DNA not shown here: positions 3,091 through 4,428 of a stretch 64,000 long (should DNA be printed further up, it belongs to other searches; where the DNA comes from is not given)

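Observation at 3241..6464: Fused E1 alpha-beta TPP enzyme translationally coupled to a FabD-like acyltransferase: candidate non-canonical 2-oxoadipate to glutaryl-CoA module with no E2 or E3 in sight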

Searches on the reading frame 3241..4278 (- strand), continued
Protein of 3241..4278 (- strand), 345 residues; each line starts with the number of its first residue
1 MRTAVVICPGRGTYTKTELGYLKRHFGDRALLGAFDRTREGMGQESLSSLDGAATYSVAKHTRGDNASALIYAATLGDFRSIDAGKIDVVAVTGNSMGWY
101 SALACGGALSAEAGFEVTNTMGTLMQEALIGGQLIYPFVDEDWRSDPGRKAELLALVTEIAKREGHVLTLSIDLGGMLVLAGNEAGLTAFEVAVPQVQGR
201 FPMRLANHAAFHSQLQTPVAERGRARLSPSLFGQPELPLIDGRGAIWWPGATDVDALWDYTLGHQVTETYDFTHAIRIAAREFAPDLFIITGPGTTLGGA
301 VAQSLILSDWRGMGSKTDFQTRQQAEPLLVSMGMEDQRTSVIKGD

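Call 88: search_protein_families(library=pfam, proteins=[L002:13917-14948:-, L002:13899-15740:+, L002:15003-15668:-, L002:16308-16886:-, L002:16551-18704:+, L002:18629-19342:+, L002:19339-20532:+, L002:19147-20478:-], max_evalue=0.00001)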
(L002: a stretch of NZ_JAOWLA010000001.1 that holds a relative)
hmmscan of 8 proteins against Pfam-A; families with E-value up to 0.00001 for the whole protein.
L002:13917-14948:- (343 aa): 1 family
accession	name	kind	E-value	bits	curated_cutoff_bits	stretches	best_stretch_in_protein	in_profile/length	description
PF05544.16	Pro_racemase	-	2.2e-133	444.8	27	1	10-334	2-325/325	Proline racemase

L002:13899-15740:+ (613 aa): 0 families

L002:15003-15668:- (221 aa): 2 families
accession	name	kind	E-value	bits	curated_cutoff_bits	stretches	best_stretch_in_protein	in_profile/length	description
PF13977.11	TetR_C_6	-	4.4e-13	49.8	27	1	96-206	1-112/115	BetI-type transcriptional repressor, C-terminal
PF00440.29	TetR_N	-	7.3e-13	48.5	24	1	27-72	1-46/47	Bacterial regulatory proteins, tetR family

L002:16308-16886:- (192 aa): 0 families

L002:16551-18704:+ (717 aa): 9 families
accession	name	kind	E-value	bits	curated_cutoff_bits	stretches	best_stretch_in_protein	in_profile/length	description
PF07992.20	Pyr_redox_2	-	2.3e-57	195.1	26.1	1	237-560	2-291/291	Pyridine nucleotide-disulphide oxidoreductase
PF02852.28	Pyr_redox_dim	-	4.4e-29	101.3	25.3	1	582-688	1-107/110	Pyridine nucleotide-disulphide oxidoreductase, dimerisation domain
PF00070.33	Pyr_redox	-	1.5e-22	80.3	22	1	411-488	1-78/82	Pyridine nucleotide-disulphide oxidoreductase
PF09335.16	VTT_dom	-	2.4e-21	76.9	33.9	1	69-182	4-122/123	VTT domain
PF01134.28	GIDA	-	7.5e-12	45.4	22.1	1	238-377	2-150/391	Glucose inhibited division protein A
PF13738.12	Pyr_redox_3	-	5e-07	29.7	30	0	363-544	120-305/305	Pyridine nucleotide-disulphide oxidoreductase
PF01266.30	DAO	-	1.3e-06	28.6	27.9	0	238-270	2-35/353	FAD dependent oxidoreductase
PF13450.12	NAD_binding_8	-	5e-06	27.1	21.9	0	240-273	1-35/68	NAD(P)-binding Rossmann-like domain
PF13434.12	Lys_Orn_oxgnase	-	9e-06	25.5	21.3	0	352-465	132-243/339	L-lysine 6-monooxygenase/L-ornithine 5-monooxygenase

L002:18629-19342:+ (237 aa): 1 family
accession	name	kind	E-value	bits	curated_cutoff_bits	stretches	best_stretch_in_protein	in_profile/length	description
PF01066.26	CDP-OH_P_transf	-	2.2e-06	28.6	22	1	53-208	5-145/152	CDP-alcohol phosphatidyltransferase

L002:19339-20532:+ (397 aa): 2 families
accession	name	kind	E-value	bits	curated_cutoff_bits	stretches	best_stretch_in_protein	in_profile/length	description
PF13416.11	SBP_bac_8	-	3.6e-18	66.8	27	1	55-334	3-255/279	Bacterial extracellular solute-binding protein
PF01547.30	SBP_bac_1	-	8.7e-08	32.9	26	1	63-330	23-307/307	Bacterial extracellular solute-binding protein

L002:19147-20478:- (443 aa): 0 families

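Call 94: search_protein_families(library=pfam, proteins=[L046:3515-4792:-, L074:6600-7814:+, L055:6398-7783:+, L052:3989-5548:+, L019:2313-3530:+, L035:12365-13780:-, L003:6400-7326:+, L062:1038-2114:+, L006:3032-4270:-, L002:4442-4969:+], max_evalue=0.00001)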
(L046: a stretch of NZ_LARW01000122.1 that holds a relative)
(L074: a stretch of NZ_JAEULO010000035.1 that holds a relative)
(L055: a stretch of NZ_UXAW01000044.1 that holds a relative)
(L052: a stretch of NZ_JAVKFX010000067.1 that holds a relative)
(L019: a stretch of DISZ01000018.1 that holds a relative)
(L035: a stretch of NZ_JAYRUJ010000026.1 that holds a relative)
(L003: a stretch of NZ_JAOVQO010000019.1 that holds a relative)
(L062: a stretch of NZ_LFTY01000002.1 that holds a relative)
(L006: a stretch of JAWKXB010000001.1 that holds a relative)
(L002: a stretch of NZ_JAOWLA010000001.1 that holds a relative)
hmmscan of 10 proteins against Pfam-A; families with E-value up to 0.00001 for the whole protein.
L046:3515-4792:- (425 aa): 2 families
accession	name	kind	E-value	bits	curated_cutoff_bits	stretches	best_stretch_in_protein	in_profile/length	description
PF03466.25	LysR_substrate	-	2e-37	129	28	1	198-395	2-205/209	LysR substrate binding domain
PF00126.33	HTH_1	-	4.2e-19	68.7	26.6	1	118-173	4-59/60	Bacterial regulatory helix-turn-helix protein, lysR family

L074:6600-7814:+ (404 aa): 0 families

L055:6398-7783:+ (461 aa): 2 families
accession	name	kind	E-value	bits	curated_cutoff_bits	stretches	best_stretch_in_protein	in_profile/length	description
PF00155.27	Aminotran_1_2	-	3.3e-72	244.1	19.7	1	102-449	2-361/361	Aminotransferase class I and II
PF01041.23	DegT_DnrJ_EryC1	-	2.5e-07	30.7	19.8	1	158-234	43-118/360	DegT/DnrJ/EryC1/StrS aminotransferase family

L052:3989-5548:+ (519 aa): 4 families
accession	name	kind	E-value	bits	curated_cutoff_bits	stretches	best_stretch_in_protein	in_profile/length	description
PF01266.30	DAO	-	2.5e-65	221.8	27.9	1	122-473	1-352/353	FAD dependent oxidoreductase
PF00890.30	FAD_binding_2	-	4.5e-09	36.4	20.4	1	122-339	1-216/414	FAD binding domain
PF13738.12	Pyr_redox_3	-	2.1e-06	27.7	30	0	119-153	163-197/305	Pyridine nucleotide-disulphide oxidoreductase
PF07992.20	Pyr_redox_2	-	6.5e-06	26.2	26.1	0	122-154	2-34/291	Pyridine nucleotide-disulphide oxidoreductase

L019:2313-3530:+ (405 aa): 1 family
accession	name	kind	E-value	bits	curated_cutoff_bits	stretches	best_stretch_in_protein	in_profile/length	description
PF00005.33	ABC_tran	-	1.3e-22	81.3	25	1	154-310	3-137/137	ABC transporter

L035:12365-13780:- (471 aa): 0 families

L003:6400-7326:+ (308 aa): 0 families

L062:1038-2114:+ (358 aa): 4 families
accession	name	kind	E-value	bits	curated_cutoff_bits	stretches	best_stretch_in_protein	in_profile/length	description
PF08240.17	ADH_N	-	1.5e-25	89.9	23.5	1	52-158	1-103/104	Alcohol dehydrogenase GroES-like domain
PF00107.32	ADH_zinc_N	-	1.6e-22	80.3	31.8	1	198-308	2-116/129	Zinc-binding dehydrogenase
PF13602.12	ADH_zinc_N_2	-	8.1e-09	36.9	27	1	229-343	1-121/134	Zinc-binding dehydrogenase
PF16912.11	Glu_dehyd_C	-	1.4e-07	31.7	34.9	1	186-300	30-149/211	Glucose dehydrogenase C-terminus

L006:3032-4270:- (412 aa): 1 family
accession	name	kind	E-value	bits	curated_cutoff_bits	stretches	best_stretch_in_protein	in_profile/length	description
PF00155.27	Aminotran_1_2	-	4.6e-62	210.7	19.7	1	60-401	2-360/361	Aminotransferase class I and II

L002:4442-4969:+ (175 aa): 0 families
